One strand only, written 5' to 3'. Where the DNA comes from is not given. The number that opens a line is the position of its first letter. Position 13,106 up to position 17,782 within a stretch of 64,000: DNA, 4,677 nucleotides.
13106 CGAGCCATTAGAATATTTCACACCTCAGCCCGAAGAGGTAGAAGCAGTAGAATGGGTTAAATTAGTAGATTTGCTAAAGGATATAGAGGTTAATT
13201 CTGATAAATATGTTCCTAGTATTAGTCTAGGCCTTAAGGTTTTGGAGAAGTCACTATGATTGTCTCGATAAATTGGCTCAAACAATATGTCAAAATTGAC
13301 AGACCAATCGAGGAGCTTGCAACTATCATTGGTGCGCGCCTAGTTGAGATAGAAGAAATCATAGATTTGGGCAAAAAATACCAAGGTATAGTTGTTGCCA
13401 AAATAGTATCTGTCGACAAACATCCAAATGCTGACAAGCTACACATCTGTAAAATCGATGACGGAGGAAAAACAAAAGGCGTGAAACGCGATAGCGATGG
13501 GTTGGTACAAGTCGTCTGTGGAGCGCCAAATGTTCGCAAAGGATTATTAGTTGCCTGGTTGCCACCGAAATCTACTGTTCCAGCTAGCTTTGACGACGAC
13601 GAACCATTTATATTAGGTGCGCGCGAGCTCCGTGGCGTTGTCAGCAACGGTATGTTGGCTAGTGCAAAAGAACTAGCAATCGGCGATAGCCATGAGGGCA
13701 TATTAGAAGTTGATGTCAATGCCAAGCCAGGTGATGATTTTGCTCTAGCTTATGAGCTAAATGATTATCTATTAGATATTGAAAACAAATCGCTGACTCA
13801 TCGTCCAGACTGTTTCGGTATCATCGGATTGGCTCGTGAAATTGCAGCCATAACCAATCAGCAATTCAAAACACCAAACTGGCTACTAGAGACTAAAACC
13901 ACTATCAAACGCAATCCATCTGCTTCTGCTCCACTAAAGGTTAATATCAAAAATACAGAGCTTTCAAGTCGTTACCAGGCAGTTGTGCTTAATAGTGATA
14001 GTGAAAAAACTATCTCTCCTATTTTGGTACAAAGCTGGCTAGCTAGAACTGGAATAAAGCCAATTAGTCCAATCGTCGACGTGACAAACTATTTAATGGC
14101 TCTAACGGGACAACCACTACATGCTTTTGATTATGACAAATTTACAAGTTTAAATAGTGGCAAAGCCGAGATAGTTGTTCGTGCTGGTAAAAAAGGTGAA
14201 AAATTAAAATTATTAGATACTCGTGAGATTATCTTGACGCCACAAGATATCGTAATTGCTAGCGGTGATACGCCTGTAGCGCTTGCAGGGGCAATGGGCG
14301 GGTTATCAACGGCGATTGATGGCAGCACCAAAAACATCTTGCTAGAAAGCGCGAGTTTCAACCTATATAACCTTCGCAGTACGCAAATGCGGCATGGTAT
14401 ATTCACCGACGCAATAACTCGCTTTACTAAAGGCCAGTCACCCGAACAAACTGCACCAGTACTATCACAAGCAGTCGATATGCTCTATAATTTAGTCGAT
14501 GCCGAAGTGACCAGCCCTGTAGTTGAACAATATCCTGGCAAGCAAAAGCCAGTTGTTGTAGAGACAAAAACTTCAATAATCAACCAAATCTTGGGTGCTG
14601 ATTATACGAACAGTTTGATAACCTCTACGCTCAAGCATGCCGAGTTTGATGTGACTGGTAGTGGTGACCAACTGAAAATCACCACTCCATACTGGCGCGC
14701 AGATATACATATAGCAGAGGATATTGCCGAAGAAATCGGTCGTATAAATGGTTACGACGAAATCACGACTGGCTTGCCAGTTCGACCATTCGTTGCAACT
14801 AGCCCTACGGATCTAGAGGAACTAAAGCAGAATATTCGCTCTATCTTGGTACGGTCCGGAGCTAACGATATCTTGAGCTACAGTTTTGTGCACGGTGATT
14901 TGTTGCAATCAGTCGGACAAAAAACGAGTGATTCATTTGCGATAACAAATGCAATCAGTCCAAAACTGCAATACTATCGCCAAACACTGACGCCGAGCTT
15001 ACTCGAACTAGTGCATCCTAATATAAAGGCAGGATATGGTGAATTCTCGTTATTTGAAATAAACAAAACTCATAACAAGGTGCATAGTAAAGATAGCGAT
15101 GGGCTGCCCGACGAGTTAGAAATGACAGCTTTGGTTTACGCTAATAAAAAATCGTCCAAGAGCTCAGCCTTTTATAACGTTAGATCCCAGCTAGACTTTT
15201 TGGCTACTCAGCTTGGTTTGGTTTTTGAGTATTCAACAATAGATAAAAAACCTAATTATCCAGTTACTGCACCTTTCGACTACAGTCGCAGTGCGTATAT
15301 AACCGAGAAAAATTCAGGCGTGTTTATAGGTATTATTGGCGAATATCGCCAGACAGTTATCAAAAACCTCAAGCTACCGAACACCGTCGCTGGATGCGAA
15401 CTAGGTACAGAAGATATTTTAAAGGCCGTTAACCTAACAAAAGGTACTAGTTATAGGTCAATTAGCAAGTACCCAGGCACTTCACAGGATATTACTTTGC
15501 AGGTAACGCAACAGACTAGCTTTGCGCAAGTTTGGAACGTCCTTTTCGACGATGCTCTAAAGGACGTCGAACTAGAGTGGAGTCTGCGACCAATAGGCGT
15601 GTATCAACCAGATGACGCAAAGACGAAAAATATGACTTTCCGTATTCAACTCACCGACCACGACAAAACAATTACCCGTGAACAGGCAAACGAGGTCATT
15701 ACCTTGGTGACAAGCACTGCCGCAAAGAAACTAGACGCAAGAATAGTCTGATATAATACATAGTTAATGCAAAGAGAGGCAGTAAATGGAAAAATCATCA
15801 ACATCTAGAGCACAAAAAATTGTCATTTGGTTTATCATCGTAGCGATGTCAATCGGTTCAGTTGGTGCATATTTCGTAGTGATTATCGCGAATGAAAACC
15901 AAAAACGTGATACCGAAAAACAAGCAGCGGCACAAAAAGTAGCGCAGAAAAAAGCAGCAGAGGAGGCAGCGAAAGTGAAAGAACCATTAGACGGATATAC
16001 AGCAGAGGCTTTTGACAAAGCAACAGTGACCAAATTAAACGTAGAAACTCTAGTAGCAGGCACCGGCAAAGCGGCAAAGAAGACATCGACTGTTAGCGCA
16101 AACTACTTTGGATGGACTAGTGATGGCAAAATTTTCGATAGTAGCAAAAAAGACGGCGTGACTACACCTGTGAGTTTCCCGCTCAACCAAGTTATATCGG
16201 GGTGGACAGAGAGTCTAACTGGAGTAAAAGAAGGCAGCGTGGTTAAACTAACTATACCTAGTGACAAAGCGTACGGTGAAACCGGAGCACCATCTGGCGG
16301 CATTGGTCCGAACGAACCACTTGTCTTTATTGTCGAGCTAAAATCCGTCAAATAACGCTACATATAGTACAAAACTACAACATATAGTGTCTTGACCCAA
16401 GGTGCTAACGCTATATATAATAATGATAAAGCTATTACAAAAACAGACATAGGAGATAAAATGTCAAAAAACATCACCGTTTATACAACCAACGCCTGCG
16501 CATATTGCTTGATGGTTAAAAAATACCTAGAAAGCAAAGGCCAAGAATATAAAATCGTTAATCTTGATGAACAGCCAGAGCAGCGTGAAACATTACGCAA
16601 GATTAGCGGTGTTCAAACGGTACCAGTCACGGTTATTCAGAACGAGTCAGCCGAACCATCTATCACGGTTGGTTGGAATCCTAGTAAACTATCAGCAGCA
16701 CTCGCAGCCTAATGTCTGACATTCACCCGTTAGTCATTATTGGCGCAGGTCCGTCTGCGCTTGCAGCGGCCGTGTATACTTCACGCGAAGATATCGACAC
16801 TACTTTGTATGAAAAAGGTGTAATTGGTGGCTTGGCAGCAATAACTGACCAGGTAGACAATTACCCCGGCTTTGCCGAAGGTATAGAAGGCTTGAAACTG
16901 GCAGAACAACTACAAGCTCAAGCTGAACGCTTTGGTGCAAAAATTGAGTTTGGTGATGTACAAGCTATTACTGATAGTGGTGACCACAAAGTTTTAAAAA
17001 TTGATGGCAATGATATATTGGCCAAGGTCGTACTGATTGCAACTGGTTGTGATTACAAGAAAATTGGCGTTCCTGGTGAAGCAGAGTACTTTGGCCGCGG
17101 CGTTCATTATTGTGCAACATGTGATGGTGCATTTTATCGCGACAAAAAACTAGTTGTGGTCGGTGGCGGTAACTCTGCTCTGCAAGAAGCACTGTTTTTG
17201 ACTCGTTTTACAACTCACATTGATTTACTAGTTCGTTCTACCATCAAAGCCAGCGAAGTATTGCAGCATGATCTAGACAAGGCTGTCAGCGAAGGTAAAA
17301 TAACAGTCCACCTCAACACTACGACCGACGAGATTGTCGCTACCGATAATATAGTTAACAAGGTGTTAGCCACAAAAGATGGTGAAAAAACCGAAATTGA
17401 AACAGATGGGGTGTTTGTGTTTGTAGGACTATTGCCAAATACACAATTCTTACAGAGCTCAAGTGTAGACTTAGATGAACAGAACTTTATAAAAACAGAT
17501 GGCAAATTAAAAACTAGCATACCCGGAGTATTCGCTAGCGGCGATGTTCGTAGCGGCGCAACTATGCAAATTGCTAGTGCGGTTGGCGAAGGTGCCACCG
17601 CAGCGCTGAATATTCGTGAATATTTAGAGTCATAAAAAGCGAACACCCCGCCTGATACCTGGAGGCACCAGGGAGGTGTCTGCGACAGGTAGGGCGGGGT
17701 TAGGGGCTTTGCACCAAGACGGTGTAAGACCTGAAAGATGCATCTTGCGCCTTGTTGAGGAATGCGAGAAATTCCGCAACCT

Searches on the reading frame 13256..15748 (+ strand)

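Call 53: search_protein_families(library=pfam, proteins=[window:13256-15748:+], max_evalue=0.001)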
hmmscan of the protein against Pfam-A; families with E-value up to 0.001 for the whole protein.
window:13256-15748:+ (831 aa): 5 families
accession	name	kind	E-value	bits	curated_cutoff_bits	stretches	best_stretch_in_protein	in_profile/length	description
PF03483.22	B3_4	-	1.8e-46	158.3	29.3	1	239-413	4-172/174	B3/4 domain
PF17759.6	tRNA_synthFbeta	-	2.9e-28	99.2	22.4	1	503-716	1-212/214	Phenylalanyl tRNA synthetase beta chain CLM domain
PF01588.26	tRNA_bind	-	1.8e-16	60.4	27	1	45-160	1-95/96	Putative tRNA binding domain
PF03484.21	B5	-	3.2e-16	59.7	28.6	1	437-500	3-67/67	tRNA synthetase B5 domain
PF03147.19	FDX-ACB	-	2.7e-09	37.8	31.1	1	737-830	1-93/94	Ferredoxin-fold anticodon binding domain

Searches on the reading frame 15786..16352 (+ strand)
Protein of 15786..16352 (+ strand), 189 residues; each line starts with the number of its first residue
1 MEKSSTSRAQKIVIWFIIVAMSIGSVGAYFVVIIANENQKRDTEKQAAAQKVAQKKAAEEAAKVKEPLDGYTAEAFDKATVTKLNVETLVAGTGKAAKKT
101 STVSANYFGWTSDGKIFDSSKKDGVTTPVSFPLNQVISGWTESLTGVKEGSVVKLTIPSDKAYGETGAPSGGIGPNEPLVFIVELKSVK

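Call 53: search_protein_families(library=pfam, proteins=[window:15786-16352:+], max_evalue=0.001)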
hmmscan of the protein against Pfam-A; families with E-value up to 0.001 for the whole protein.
window:15786-16352:+ (189 aa): 1 family
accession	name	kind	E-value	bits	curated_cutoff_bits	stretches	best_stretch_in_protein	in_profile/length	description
PF00254.34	FKBP_C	-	3.5e-22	79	21.1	1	95-186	3-94/94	FKBP-type peptidyl-prolyl cis-trans isomerase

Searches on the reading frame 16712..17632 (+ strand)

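Call 53: search_protein_families(library=pfam, proteins=[window:16712-17632:+], max_evalue=0.001)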
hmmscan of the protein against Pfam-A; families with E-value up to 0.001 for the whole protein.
window:16712-17632:+ (307 aa): 7 families
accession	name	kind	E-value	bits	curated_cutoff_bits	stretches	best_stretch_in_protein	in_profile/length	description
PF07992.20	Pyr_redox_2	-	7.6e-46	157.3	26.1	1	7-294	3-291/291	Pyridine nucleotide-disulphide oxidoreductase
PF13738.12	Pyr_redox_3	-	5.1e-27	95.3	30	1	39-277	58-305/305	Pyridine nucleotide-disulphide oxidoreductase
PF00070.33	Pyr_redox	-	1.2e-10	42.2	22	1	146-221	1-80/82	Pyridine nucleotide-disulphide oxidoreductase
PF13450.12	NAD_binding_8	-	6.4e-06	26.8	21.9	1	9-43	1-36/68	NAD(P)-binding Rossmann-like domain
PF01266.30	DAO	-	3.5e-05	23.9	27.9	0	59-116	147-207/353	FAD dependent oxidoreductase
PF12831.13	FAD_oxidored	-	0.00024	20.9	27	0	7-42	2-38/416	FAD dependent oxidoreductase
PF01946.23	Thi4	-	0.00026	20.7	26.2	0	7-38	20-52/235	Thi4 family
